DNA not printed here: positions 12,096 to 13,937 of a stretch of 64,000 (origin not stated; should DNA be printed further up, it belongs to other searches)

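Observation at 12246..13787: Islet cargo gene: PH-domain-like cytoplasmic N-terminus, TM block, extracytoplasmic C-terminal domain of unknown fold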

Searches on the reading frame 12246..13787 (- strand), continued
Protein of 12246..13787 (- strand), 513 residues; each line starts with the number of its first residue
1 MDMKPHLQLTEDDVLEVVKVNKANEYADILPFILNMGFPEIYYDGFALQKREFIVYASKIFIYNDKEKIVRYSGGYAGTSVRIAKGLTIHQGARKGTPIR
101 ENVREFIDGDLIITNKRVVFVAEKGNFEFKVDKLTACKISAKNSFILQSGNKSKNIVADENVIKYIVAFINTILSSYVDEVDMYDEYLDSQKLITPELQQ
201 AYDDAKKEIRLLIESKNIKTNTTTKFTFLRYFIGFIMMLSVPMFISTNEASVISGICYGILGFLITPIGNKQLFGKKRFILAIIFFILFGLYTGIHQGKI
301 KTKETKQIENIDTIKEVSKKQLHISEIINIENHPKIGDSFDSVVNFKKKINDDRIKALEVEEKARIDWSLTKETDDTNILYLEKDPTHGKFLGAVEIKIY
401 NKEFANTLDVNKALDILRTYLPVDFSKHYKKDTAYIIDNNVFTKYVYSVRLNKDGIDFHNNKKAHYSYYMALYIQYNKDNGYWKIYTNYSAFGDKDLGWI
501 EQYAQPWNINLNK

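Call 53: find_related_loci(query=A1, collection=metagenome_contigs, flank=10000)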
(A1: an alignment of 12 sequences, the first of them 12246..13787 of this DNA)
Query A1 (513 aa) in metagenome_contigs; peptide patterns used: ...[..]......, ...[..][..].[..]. (x = any residue, [..] = any of these).
250 stretches matched a pattern; 26 encode a relative of the query (tblastn E <= 1e-3); 26 distinct loci.
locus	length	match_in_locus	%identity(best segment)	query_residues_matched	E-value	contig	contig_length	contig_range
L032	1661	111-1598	36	10-512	2e-106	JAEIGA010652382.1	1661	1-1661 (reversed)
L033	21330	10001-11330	41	7-508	4e-46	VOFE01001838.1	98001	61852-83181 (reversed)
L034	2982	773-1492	37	14-256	1e-44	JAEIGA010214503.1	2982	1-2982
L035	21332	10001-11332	34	7-508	5e-44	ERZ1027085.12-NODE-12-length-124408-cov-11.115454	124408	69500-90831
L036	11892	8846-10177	34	7-508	5e-44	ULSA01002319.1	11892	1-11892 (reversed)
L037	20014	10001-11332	34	7-508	5e-44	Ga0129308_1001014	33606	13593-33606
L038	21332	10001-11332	34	7-508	5e-44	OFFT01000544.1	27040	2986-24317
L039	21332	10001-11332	34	7-508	5e-44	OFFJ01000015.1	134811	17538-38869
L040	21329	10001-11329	41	7-508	5e-46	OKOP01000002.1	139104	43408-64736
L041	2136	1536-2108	39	7-197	3e-43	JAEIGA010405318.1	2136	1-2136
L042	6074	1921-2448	42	7-182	2e-42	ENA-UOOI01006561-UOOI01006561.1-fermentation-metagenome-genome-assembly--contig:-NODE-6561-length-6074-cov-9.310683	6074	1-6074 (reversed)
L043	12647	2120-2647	42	7-182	5e-42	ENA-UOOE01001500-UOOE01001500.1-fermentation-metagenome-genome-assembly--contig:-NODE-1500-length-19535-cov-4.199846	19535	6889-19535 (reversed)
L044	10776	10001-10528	41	7-182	1e-41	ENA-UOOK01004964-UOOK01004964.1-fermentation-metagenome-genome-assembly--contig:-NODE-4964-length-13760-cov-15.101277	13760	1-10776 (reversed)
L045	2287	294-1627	36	6-512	8e-40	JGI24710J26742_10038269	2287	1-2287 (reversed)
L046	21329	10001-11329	41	7-508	5e-46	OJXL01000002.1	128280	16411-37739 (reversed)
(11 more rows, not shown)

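Call 59: search_protein_families(library=pfam, proteins=[L029:4730-6604:-, L029:4000-4761:-, L029:7752-8447:+, L029:8462-9070:+, L029:10447-10842:+, L033:9368-9823:+, L033:8712-9281:-, L033:11411-12421:+, L033:12440-13393:+, L033:3291-5168:-], max_evalue=0.001)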
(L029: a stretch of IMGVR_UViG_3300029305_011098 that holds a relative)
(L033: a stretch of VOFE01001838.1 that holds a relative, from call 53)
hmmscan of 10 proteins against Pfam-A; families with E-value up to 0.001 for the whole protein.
L029:4730-6604:- (624 aa): 2 families
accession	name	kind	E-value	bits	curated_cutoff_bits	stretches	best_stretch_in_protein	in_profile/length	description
PF00239.26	Resolvase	-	8.9e-26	91.2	23.3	1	49-198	1-143/145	Resolvase, N terminal domain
PF07508.19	Recombinase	-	4.2e-24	85.2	21.1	1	220-326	1-100/102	Recombinase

L029:4000-4761:- (253 aa): 0 families

L029:7752-8447:+ (232 aa): 0 families

L029:8462-9070:+ (203 aa): 0 families

L029:10447-10842:+ (132 aa): 1 family
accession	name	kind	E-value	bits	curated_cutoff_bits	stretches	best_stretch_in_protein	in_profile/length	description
PF03118.21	RNA_pol_A_CTD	-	1.4e-07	31.5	23.8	1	13-56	20-63/67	Bacterial RNA polymerase, alpha chain C terminal domain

L033:9368-9823:+ (152 aa): 0 families

L033:8712-9281:- (189 aa): 2 families
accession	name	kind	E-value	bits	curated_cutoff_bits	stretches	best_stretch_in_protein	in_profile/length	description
PF04542.20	Sigma70_r2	-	4.2e-10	39.7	24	1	13-85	1-70/71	Sigma-70 region 2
PF08281.18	Sigma70_r4_2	-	1.1e-07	31.9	25.7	1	142-178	17-54/54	Sigma-70, region 4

L033:11411-12421:+ (337 aa): 2 families
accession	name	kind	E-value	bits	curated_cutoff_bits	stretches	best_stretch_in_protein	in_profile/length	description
PF13280.12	WYL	-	1.4e-09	38.2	21.8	1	144-217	3-69/70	WYL domain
PF25583.1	WCX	-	1e-08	35.8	23.9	1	249-324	2-75/76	WCX domain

L033:12440-13393:+ (318 aa): 1 family
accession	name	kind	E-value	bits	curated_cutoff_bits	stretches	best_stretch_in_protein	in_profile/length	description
PF03747.19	ADP_ribosyl_GH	-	1.4e-77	261.7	26.2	1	8-295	1-287/287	ADP-ribosylglycohydrolase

L033:3291-5168:- (625 aa): 3 families
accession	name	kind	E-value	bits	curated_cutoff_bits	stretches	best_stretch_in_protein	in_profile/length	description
PF07728.20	AAA_5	-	2.3e-13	50.8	22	2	324-371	1-49/139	AAA domain (dynein-related subfamily)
PF12774.13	AAA_6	-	7.1e-07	29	25.2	0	475-584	115-221/327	Hydrolytic ATP binding site of dynein motor region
PF00004.35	AAA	-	0.0001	23.2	21.2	0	326-373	2-47/131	ATPase family associated with various cellular activities (AAA)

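Call 60: search_protein_families(library=phrogs, proteins=[L031:1069-1998:+, L031:1988-2872:+, L031:7244-8059:+, L031:8017-9966:+, L031:11403-13415:+, L031:13424-14110:+, L031:14382-15482:+, L031:15492-16271:+, L029:335-1726:+, window:12246-13787:-], max_evalue=0.001)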
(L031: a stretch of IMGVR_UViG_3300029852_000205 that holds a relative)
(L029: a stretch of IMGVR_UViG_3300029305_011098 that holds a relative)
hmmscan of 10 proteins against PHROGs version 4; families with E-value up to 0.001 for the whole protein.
L031:1069-1998:+ (310 aa): 6 families
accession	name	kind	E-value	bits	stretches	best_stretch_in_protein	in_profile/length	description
phrog_116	-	other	5.1e-66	224.5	1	4-308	207-503/779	DNA methyltransferase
phrog_363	-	other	5.2e-38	132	1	4-175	53-224/327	DNA methyltransferase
phrog_5999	-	other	9.8e-12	45.9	1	5-90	3-89/109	DNA methyltransferase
phrog_23910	-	unknown function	2e-09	38.4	1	213-294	14-94/99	-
phrog_36001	-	unknown function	2.8e-07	30.1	1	100-164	493-560/715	-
phrog_757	-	other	0.00064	19.9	0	6-106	16-100/247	DNA methyltransferase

L031:1988-2872:+ (295 aa): 7 families
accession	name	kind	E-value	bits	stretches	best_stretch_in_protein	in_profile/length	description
phrog_116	-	other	4e-65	221.5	1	1-293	208-493/779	DNA methyltransferase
phrog_363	-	other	2.3e-39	136.4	1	1-181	54-236/327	DNA methyltransferase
phrog_5999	-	other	7.9e-13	49.4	1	3-87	5-91/109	DNA methyltransferase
phrog_757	-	other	2.2e-07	31.2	1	1-111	15-127/247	DNA methyltransferase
phrog_23910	-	unknown function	5e-07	30.7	1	209-291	16-96/99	-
phrog_36001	-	unknown function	2e-05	24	0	4-46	21-61/715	-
phrog_29583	-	other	0.00025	20.9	1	66-117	80-133/468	DNA methyltransferase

L031:7244-8059:+ (272 aa): 1 family
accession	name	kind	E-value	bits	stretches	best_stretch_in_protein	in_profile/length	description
phrog_4031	-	unknown function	2e-18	67.2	1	29-267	388-624/626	-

L031:8017-9966:+ (650 aa): 1 family
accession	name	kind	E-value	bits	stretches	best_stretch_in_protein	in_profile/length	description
phrog_4031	-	unknown function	2.9e-191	638.1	1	23-643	4-623/626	-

L031:11403-13415:+ (671 aa): 12 families
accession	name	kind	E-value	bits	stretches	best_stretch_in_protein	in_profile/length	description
phrog_34504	-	unknown function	6.9e-24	85.6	1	391-495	277-381/386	-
phrog_559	-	DNA, RNA and nucleotide metabolism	8e-19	68.8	1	395-486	310-403/607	HNH endonuclease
phrog_4538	-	unknown function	1.1e-17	65.1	1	410-477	249-314/447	-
phrog_19778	-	unknown function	2.8e-15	57.3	1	390-485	251-348/362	-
phrog_9084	-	DNA, RNA and nucleotide metabolism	3.8e-14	54.2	1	371-493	45-164/187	homing endonuclease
phrog_27771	-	unknown function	1e-12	48.6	1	411-492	456-537/549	-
phrog_20162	-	DNA, RNA and nucleotide metabolism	2.3e-12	48.1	2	615-665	29-79/88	HNH endonuclease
phrog_7140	-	DNA, RNA and nucleotide metabolism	3.3e-12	46.9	1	431-495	166-227/423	intron encoded nuclease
phrog_3855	-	DNA, RNA and nucleotide metabolism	1.2e-09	39.5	0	545-601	7-63/115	HTH DNA binding protein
phrog_3339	-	DNA, RNA and nucleotide metabolism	1.2e-07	32.2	1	390-477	251-331/536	homing endonuclease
phrog_34622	-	unknown function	0.00017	22.5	0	620-664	6-48/189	-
phrog_2081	-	DNA, RNA and nucleotide metabolism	0.00099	19.3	0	544-663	201-332/433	HNH endonuclease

L031:13424-14110:+ (229 aa): 0 families

L031:14382-15482:+ (367 aa): 0 families

L031:15492-16271:+ (260 aa): 0 families

L029:335-1726:+ (464 aa): 4 families
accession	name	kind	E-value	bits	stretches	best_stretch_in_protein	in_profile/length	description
phrog_95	-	integration and excision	5.6e-128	429.3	1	3-424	66-479/651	integrase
phrog_125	-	DNA, RNA and nucleotide metabolism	1.1e-54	186.6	1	23-315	12-251/254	DNA invertase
phrog_6620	-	integration and excision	2.3e-10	41.4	1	27-140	49-156/201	transposase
phrog_7701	-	DNA, RNA and nucleotide metabolism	4.9e-08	34.3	0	198-272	10-74/137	DNA invertase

window:12246-13787:- (513 aa): 0 families

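Call 66: search_protein_families(library=padloc, proteins=[P0082, P0088, L031:8017-9966:+, L031:11403-13415:+, L033:3291-5168:-, L033:5122-6027:-, L033:663-2945:-, L033:11411-12421:+, L014:8777-9355:+, L014:9408-9908:+], max_evalue=0.001)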
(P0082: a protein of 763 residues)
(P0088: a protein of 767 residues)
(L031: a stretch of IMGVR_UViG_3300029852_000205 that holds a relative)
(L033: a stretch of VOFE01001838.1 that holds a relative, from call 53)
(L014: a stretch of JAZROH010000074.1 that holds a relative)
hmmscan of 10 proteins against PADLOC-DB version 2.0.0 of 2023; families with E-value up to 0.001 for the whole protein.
P0082 (763 aa): 0 families

P0088 (767 aa): 0 families

L031:8017-9966:+ (650 aa): 1 family
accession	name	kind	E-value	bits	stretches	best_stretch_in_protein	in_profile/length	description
PDLC04141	capP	-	1.7e-05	22.5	1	243-378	59-159/242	capP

L031:11403-13415:+ (671 aa): 2 families
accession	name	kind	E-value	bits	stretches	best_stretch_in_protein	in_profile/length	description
PDLC03687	HEase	-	8.8e-11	40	2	530-592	108-169/178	homing endonuclease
PDLC03677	HEase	-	6.8e-07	27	1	548-665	240-353/359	homing endonuclease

L033:3291-5168:- (625 aa): 5 families
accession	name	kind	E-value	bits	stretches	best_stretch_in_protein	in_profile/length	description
PDLC02196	IetA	-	2.8e-06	25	1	310-367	110-165/374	-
PDLC04232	IetA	-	0.00015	19.3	1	315-353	109-147/330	-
PDLC04231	IetA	-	0.0003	18.7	1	317-355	112-150/262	-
PDLC02195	IetA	-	0.00051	17.4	0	312-351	127-166/395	-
PDLC00915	TRIP13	-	0.0009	16.7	0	490-539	176-220/302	TRIP13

L033:5122-6027:- (301 aa): 0 families

L033:663-2945:- (760 aa): 0 families

L033:11411-12421:+ (337 aa): 3 families
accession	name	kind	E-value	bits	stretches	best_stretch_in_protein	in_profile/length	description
PDLC01652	WYL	-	1.1e-27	95.4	1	137-324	13-161/162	"CAS-I,CAS-II,CAS-III,CAS-IV,CAS-V,CAS-VI; associated_signaling"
PDLC01457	WYL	-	4.3e-15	53.9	1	24-312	15-228/229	"CAS-I,CAS-II,CAS-III,CAS-IV,CAS-V,CAS-VI; associated_signaling"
PDLC01766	Cas3c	-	5.4e-13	46.1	1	101-334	95-322/1009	-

L014:8777-9355:+ (193 aa): 0 families

L014:9408-9908:+ (167 aa): 0 families

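Call 75: find_encoding_contigs(protein=P0067, flank=8000, max_places=4)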
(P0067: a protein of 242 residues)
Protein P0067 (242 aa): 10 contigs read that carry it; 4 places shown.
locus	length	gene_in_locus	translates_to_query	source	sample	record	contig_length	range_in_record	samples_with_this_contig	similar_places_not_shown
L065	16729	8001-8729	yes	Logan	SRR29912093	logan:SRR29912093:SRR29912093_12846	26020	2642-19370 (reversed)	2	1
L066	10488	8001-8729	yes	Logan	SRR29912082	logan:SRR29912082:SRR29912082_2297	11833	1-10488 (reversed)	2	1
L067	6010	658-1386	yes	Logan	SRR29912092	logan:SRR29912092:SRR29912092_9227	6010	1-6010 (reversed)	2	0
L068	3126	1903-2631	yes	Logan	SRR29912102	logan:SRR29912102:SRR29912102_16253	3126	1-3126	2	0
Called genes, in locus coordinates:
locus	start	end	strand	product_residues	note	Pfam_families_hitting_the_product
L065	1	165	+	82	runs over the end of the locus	-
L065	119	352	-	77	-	-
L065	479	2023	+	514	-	PF04233:Phage_Mu_F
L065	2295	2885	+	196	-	PF06810:Phage_scaffold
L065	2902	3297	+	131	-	PF11133:Phage_head_fibr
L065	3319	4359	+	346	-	PF20036:Gp13-like (weak)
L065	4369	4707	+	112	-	-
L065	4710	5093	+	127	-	-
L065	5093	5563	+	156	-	PF04883:HK97-gp10_like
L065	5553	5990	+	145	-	PF20765:Phage_tail_terminator_8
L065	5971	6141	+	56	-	-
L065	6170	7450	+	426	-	PF22671:Gp18_domIII_N, PF17481:Phage_sheath_domII, PF04984:Phage_sheath_1, PF17482:Phage_sheath_1C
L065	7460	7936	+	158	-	PF09393:DUF2001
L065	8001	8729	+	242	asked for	-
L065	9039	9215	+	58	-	-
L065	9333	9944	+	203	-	PF10547:P22_AR_N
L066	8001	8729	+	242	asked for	-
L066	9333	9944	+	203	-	PF10547:P22_AR_N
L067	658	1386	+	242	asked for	-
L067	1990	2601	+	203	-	PF10547:P22_AR_N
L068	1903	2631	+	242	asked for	-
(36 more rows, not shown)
